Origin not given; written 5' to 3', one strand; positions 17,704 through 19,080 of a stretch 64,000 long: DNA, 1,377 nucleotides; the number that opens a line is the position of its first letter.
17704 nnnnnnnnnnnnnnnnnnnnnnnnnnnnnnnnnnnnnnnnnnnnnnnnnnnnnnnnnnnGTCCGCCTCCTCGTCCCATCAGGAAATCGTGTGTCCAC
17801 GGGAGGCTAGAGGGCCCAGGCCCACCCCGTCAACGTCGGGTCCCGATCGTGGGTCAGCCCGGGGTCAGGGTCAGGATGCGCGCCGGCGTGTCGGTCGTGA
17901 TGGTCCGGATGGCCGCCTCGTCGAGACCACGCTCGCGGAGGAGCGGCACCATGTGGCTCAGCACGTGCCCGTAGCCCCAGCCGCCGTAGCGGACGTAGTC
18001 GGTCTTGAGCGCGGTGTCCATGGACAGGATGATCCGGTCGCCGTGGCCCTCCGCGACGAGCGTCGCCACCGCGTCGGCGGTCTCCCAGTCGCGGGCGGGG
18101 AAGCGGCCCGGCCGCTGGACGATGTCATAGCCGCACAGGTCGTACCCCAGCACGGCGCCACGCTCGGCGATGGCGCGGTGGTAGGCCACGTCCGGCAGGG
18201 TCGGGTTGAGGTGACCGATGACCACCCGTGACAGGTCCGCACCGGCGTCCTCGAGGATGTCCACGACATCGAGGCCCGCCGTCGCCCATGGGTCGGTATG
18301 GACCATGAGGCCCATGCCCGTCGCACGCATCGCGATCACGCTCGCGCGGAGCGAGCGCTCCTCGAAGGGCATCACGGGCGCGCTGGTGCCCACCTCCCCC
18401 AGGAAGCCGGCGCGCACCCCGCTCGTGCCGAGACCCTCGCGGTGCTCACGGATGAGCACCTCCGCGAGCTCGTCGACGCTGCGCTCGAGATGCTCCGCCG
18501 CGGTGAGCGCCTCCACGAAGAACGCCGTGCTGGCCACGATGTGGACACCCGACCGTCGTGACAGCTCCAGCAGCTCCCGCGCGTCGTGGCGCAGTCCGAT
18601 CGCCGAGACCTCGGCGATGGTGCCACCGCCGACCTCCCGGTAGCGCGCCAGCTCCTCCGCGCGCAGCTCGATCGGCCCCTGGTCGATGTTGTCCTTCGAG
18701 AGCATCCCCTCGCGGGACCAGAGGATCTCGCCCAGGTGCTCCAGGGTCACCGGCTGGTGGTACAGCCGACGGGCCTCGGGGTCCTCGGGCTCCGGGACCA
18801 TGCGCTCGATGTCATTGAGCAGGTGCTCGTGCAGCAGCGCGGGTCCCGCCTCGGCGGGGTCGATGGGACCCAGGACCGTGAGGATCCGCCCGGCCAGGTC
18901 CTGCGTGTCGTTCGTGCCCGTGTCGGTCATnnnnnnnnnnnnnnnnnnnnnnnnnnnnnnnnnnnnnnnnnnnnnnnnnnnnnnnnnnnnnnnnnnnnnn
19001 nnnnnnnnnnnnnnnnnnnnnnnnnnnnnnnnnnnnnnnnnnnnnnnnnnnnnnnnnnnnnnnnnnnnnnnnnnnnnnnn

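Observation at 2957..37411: Exceptional density of putative lactone hydrolases from three unrelated superfamilies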

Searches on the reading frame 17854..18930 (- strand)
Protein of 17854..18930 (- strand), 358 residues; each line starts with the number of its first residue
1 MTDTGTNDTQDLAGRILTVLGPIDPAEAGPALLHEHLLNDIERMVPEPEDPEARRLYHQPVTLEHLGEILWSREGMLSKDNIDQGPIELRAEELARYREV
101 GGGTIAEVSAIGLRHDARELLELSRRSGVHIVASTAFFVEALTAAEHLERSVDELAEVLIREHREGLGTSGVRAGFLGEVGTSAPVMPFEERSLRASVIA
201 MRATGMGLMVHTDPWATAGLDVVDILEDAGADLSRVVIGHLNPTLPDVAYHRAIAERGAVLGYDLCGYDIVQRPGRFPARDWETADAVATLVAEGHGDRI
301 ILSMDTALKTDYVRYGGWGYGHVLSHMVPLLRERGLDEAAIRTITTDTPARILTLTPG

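Call 7: search_protein_families(library=pfam, proteins=[window:17854-18930:-], max_evalue=0.00001)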
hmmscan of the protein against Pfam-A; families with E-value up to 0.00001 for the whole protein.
window:17854-18930:- (358 aa): 1 family
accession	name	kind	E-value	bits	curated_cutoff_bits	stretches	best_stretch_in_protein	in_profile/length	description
PF02126.24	PTE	-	2e-54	185.5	22.4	1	23-354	1-298/298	Phosphotriesterase family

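Call 11: search_protein_families(library=ncbifam, proteins=[window:17854-18930:-], max_evalue=0.001)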
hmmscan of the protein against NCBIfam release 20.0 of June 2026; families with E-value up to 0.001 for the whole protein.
window:17854-18930:- (358 aa): 3 families
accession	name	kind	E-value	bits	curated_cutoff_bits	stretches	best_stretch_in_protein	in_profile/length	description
NF007373.0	PRK09875.1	equivalog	6e-31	108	486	1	90-352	36-290/292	phosphotriesterase-related protein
NF041153.1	organophos_OPH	equivalog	3.1e-30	105.5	500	1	93-355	86-360/365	organophosphate hydrolase OPH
NF045706.1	PhFuoseLconase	equivalog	2.7e-15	56.3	630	1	90-355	48-326/332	phospho-furanose lactonase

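Call 13: search_solved_structures(query=window:17854-18930:-, max_evalue=1e-10)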
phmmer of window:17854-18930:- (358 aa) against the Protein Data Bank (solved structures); distinct sequences matched with E-value up to 1e-10: 127 (the best 60 are shown).
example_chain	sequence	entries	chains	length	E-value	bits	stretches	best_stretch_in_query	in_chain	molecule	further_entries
3k2g_A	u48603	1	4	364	2.2e-61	211.2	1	13-353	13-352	Resiniferatoxin-binding, phosphotriesterase-related protein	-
9efa_A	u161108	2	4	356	7.3e-58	199.6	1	7-355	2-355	Phosphotriesterase-related protein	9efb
3rhg_A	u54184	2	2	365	7.2e-51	176.6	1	13-354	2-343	Putative phophotriesterase | Amidohydrolase Pmi1525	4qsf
6gbl_A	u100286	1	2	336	4.6e-37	131.2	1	92-355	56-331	Parathion hydrolase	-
6gbj_A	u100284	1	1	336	5.2e-37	131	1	92-355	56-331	Parathion hydrolase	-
6gbk_A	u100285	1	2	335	7.6e-37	130.5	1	92-355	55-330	Parathion hydrolase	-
9ti1_A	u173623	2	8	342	8e-37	130.4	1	92-355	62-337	Parathion hydrolase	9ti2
6bhl_A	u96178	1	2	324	5.2e-34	121.1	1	92-355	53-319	Phosphotriesterase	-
6bhk_A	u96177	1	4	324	4.2e-33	118.2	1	87-355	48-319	Phosphotriesterase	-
6aml_A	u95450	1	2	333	4.4e-33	118.1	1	93-355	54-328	Phosphotriesterase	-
5wiz_A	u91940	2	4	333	6.7e-33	117.5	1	92-355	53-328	Phosphotriesterase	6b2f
5wj0_A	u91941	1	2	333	7e-33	117.4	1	92-355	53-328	Phosphotriesterase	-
5wcr_A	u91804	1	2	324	8.2e-33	117.2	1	92-355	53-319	Phosphotriesterase variant PTE-R0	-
5wms_A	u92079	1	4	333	1.8e-32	116.1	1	92-355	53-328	Phosphotriesterase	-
5w7h_A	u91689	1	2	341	1.8e-32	116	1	91-355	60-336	Phosphotriesterase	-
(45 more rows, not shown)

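Call 30: find_homologous_proteins(query=window:17854-18930:-, max_evalue=1e-20)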
Query window:17854-18930:- (358 aa): 458 proteins with E <= 1e-20 among 8000 candidates; the best 120 are listed.
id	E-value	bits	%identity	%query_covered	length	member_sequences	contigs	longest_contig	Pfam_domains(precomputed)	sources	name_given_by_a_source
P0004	7.0e-226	767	97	100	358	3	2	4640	PF02126.26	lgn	-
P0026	2.1e-207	706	89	100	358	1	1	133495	PF02126.26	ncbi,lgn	-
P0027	1.2e-206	704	89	98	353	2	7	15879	PF02126.26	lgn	-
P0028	2.8e-205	699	89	98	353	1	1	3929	PF02126.26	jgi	jgi:phosphotriesterase-related protein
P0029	7.0e-203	691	88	98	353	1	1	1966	PF02126.26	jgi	jgi:phosphotriesterase-related protein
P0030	7.6e-191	652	84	98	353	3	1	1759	PF02126.26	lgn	-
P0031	3.1e-181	620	82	96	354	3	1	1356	PF02126.26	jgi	jgi:phosphotriesterase-related protein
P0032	1.3e-170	585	76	96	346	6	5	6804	PF02126.26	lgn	-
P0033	2.6e-168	578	76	97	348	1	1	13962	PF02126.26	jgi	jgi:phosphotriesterase-related protein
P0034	5.7e-167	573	75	96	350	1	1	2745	PF02126.26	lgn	-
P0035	6.9e-166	570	75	96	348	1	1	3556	PF02126.26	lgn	-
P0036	2.6e-165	568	74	97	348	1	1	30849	PF02126.26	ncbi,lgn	ncbi:phosphotriesterase-related protein [soil metagenome]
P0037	1.0e-164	566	75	97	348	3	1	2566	PF02126.26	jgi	jgi:phosphotriesterase-related protein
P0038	2.4e-164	565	73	96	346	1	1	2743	PF02126.26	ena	-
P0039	3.4e-164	564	72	97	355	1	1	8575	PF02126.26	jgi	jgi:phosphotriesterase-related protein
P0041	1.6e-163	562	73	97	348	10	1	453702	PF02126.26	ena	-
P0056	5.8e-91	323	47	97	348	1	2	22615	PF02126.26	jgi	jgi:phosphotriesterase-related protein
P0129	3.4e-52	196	40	96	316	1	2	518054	PF02126.26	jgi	jgi:predicted metal-dependent phosphotriesterase family hydrolase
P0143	4.7e-51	192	38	96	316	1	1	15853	PF02126.26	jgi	jgi:phosphotriesterase-related protein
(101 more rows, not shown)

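Call 31: find_encoding_contigs(protein=P0041, flank=9000, max_places=2)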
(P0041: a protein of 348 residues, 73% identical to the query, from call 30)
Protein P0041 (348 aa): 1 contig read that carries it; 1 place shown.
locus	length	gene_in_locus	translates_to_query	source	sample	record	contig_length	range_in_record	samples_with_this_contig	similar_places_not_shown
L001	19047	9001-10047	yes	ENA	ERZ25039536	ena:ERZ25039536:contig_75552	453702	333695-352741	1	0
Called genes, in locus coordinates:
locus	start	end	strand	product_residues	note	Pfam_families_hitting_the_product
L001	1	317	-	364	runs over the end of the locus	PF00356:LacI, PF00532:Peripla_BP_1, PF13407:Peripla_BP_4, PF13377:Peripla_BP_3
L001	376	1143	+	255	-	PF00005:ABC_tran, PF02463:SMC_N (faint), PF09818:ABC_ATPase (faint), PF13304:AAA_21 (faint)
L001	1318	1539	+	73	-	-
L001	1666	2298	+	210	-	PF02653:BPD_transp_2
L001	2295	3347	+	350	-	PF00532:Peripla_BP_1, PF13407:Peripla_BP_4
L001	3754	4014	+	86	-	PF13407:Peripla_BP_4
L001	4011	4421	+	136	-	PF13407:Peripla_BP_4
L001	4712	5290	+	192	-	PF00106:adh_short, PF13561:adh_short_C2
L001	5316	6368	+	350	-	PF02126:PTE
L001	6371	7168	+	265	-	PF00106:adh_short, PF08659:KR, PF01370:Epimerase (faint), PF13561:adh_short_C2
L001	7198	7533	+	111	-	PF01042:Ribonuc_L-PSP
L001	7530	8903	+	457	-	-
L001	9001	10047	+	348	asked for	PF02126:PTE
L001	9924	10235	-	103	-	-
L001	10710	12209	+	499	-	PF02515:CoA_transf_3 (weak), PF13377:Peripla_BP_3 (weak)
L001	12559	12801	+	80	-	-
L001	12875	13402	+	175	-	PF08450:SGL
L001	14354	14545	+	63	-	-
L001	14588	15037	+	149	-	PF01575:MaoC_dehydratas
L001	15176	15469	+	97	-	-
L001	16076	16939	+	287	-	-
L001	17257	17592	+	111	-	-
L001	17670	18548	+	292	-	-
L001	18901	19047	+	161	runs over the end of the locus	PF00528:BPD_transp_1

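Call 32: find_encoding_contigs(protein=P0036, flank=9000, max_places=2)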
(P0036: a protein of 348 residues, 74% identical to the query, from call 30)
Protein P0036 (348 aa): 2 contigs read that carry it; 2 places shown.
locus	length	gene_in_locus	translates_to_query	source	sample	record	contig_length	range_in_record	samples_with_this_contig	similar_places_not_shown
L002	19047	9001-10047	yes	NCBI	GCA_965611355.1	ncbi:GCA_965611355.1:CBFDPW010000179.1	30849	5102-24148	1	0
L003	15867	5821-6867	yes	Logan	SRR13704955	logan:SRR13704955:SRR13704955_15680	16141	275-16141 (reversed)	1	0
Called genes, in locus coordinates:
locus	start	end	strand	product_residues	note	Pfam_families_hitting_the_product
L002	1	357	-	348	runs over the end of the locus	PF00356:LacI, PF00532:Peripla_BP_1, PF13407:Peripla_BP_4, PF13377:Peripla_BP_3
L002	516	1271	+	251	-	PF00005:ABC_tran, PF02463:SMC_N (faint), PF09818:ABC_ATPase (faint), PF13304:AAA_21 (faint)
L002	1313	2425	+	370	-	PF02653:BPD_transp_2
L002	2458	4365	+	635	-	PF13407:Peripla_BP_4, PF00532:Peripla_BP_1 (weak), PF13407:Peripla_BP_4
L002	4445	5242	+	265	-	PF00106:adh_short, PF08659:KR (weak), PF13561:adh_short_C2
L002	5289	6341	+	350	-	PF02126:PTE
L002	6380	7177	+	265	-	PF00106:adh_short, PF08659:KR, PF13561:adh_short_C2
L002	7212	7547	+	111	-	PF01042:Ribonuc_L-PSP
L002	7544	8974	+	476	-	-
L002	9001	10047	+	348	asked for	PF02126:PTE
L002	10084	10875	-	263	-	PF00561:Abhydrolase_1, PF12146:Hydrolase_4 (weak), PF12697:Abhydrolase_6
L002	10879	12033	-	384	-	PF05221:AdoHcyase (weak), PF00670:AdoHcyase_NAD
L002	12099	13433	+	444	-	PF02885:Glycos_trans_3N, PF00591:Glycos_transf_3, PF07831:PYNP_C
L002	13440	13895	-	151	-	PF00903:Glyoxalase, PF13669:Glyoxalase_4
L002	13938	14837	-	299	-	PF02653:BPD_transp_2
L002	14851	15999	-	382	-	PF02653:BPD_transp_2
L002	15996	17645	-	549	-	PF00005:ABC_tran, PF13304:AAA_21 (faint), PF00005:ABC_tran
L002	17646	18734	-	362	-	PF02608:Bmp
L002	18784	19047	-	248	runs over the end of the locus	PF00106:adh_short, PF08659:KR, PF13561:adh_short_C2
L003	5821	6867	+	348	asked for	PF02126:PTE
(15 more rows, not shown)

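Call 33: find_encoding_contigs(protein=P0056, flank=9000, max_places=2)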
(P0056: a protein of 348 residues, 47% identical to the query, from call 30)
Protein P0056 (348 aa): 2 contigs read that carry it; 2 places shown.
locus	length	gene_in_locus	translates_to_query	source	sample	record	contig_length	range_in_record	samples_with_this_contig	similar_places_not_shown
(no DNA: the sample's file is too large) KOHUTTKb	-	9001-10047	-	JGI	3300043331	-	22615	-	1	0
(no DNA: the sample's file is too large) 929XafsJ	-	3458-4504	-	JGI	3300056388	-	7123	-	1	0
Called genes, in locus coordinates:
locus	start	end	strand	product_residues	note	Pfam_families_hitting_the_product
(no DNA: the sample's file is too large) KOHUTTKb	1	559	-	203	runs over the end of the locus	-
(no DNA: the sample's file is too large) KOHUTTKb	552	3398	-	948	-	PF13510:Fer2_4, PF00890:FAD_binding_2, PF03486:HI0933_like (weak), PF07992:Pyr_redox_2 (faint), PF12831:FAD_oxidored, PF17806:SO_alpha_A3, PF01571:GCV_T, PF08669:GCV_T_C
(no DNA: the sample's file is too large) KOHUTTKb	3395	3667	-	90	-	PF04267:SoxD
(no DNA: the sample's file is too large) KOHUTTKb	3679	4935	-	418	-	PF01266:DAO, PF12831:FAD_oxidored (faint)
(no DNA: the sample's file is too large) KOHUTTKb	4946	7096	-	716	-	PF05378:Hydant_A_N, PF01968:Hydantoinase_A, PF19278:Hydant_A_C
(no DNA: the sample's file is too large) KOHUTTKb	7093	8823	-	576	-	PF02538:Hydantoinase_B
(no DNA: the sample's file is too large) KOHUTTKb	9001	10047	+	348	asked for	PF02126:PTE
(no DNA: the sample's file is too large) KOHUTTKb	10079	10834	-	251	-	PF07090:GATase1_like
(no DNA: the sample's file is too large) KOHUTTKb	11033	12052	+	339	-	PF00532:Peripla_BP_1, PF13407:Peripla_BP_4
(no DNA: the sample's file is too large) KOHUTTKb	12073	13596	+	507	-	PF00005:ABC_tran, PF13304:AAA_21 (faint), PF00005:ABC_tran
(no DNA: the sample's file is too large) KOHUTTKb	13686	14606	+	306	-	PF02653:BPD_transp_2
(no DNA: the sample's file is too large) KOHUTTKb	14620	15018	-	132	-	PF07681:DoxX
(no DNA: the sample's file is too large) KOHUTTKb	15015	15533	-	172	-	PF03479:PCC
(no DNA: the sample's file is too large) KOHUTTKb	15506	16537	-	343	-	PF00710:Asparaginase, PF17763:Asparaginase_C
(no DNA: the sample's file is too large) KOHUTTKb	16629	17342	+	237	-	PF00392:GntR, PF07729:FCD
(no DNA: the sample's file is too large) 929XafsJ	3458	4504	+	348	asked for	PF02126:PTE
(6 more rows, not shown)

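Call 39: find_encoding_contigs(protein=P0026, flank=10000, max_places=1)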
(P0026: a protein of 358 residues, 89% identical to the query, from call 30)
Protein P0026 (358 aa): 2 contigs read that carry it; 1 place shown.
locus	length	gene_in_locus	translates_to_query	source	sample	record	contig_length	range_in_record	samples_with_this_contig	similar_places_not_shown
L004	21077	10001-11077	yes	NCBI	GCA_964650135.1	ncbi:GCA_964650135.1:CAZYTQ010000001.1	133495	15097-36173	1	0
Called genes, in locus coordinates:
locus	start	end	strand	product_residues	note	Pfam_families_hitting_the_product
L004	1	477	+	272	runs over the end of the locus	PF00106:adh_short, PF08659:KR (weak), PF13561:adh_short_C2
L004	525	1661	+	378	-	PF02746:MR_MLE_N, PF13378:MR_MLE_C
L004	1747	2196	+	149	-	PF00903:Glyoxalase, PF13669:Glyoxalase_4, PF18029:Glyoxalase_6 (weak), PF22677:Ble-like_N (weak)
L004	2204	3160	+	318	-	PF02126:PTE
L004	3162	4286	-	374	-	PF00356:LacI, PF00532:Peripla_BP_1, PF13407:Peripla_BP_4, PF13377:Peripla_BP_3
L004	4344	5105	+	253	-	PF00005:ABC_tran, PF02463:SMC_N (faint), PF09818:ABC_ATPase (faint), PF13304:AAA_21 (faint)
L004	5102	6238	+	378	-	PF02653:BPD_transp_2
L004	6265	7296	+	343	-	PF00532:Peripla_BP_1 (weak), PF13407:Peripla_BP_4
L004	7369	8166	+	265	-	PF00106:adh_short, PF08659:KR, PF23441:SDR (faint), PF13561:adh_short_C2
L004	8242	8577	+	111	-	PF01042:Ribonuc_L-PSP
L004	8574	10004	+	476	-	-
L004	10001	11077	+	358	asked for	PF02126:PTE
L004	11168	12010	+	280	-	PF08450:SGL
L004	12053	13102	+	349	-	PF00356:LacI, PF00532:Peripla_BP_1, PF13407:Peripla_BP_4, PF13377:Peripla_BP_3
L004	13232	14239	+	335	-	PF00532:Peripla_BP_1, PF13407:Peripla_BP_4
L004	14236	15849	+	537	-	PF00005:ABC_tran, PF13304:AAA_21 (weak), PF00005:ABC_tran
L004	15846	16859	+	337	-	PF02653:BPD_transp_2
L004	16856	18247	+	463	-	PF00206:Lyase_1, PF10397:ADSL_C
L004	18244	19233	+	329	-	PF14486:DUF4432 (weak)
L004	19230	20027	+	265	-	PF00106:adh_short, PF13561:adh_short_C2, PF23441:SDR (weak)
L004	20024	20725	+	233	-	PF00106:adh_short, PF01370:Epimerase (weak), PF13561:adh_short_C2, PF08659:KR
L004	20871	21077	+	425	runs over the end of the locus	PF02515:CoA_transf_3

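Call 40: find_encoding_contigs(protein=P0129, flank=8000, max_places=1)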
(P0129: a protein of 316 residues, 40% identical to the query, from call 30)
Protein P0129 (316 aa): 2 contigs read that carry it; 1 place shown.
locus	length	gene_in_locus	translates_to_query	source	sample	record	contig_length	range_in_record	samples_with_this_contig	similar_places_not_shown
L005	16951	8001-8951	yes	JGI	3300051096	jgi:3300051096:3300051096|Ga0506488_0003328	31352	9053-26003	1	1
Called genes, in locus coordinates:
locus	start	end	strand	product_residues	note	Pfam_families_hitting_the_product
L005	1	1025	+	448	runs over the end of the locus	PF00202:Aminotran_3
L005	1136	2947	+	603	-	PF00512:HisKA, PF02518:HATPase_c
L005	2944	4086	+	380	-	PF00072:Response_reg, PF13487:HD_5, PF01966:HD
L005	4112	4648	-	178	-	-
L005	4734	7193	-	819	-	PF03176:MMPL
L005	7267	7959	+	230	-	PF00440:TetR_N, PF13977:TetR_C_6, PF16925:TetR_C_13 (weak), PF16859:TetR_C_11 (weak)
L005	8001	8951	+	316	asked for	PF02126:PTE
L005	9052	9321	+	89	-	-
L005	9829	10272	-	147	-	PF02566:OsmC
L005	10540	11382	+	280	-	PF00188:CAP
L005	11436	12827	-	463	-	PF06224:AlkZ-like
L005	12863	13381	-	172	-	PF00293:NUDIX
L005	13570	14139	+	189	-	-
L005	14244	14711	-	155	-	PF06210:DUF1003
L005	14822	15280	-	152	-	-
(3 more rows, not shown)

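Call 41: find_encoding_contigs(protein=P0143, flank=8000, max_places=1)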
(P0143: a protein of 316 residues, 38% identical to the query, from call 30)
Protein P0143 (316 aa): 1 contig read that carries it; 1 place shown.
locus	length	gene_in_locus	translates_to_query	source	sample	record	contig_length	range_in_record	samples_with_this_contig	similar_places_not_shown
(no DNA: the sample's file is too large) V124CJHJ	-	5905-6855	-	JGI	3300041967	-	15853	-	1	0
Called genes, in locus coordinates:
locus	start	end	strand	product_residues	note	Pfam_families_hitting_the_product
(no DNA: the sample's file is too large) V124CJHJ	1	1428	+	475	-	?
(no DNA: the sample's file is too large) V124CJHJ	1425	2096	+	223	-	PF04199:Cyclase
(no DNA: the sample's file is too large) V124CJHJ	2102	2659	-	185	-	-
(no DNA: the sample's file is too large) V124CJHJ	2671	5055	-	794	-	PF03176:MMPL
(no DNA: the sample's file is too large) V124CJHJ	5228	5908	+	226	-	PF00440:TetR_N, PF13977:TetR_C_6, PF16925:TetR_C_13 (weak)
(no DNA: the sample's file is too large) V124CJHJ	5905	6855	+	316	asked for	PF02126:PTE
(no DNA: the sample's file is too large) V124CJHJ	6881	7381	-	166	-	PF02566:OsmC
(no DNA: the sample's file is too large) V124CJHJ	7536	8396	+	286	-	-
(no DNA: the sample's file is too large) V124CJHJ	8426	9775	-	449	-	PF06224:AlkZ-like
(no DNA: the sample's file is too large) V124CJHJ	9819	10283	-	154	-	PF00293:NUDIX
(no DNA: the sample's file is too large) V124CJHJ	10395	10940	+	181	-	-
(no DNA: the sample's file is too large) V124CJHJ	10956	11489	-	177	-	-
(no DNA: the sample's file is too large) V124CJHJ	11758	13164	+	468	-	-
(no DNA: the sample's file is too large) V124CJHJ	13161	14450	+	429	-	PF01458:SUFBD_core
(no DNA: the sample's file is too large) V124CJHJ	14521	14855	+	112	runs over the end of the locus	PF00355:Rieske, PF13806:Rieske_2 (weak)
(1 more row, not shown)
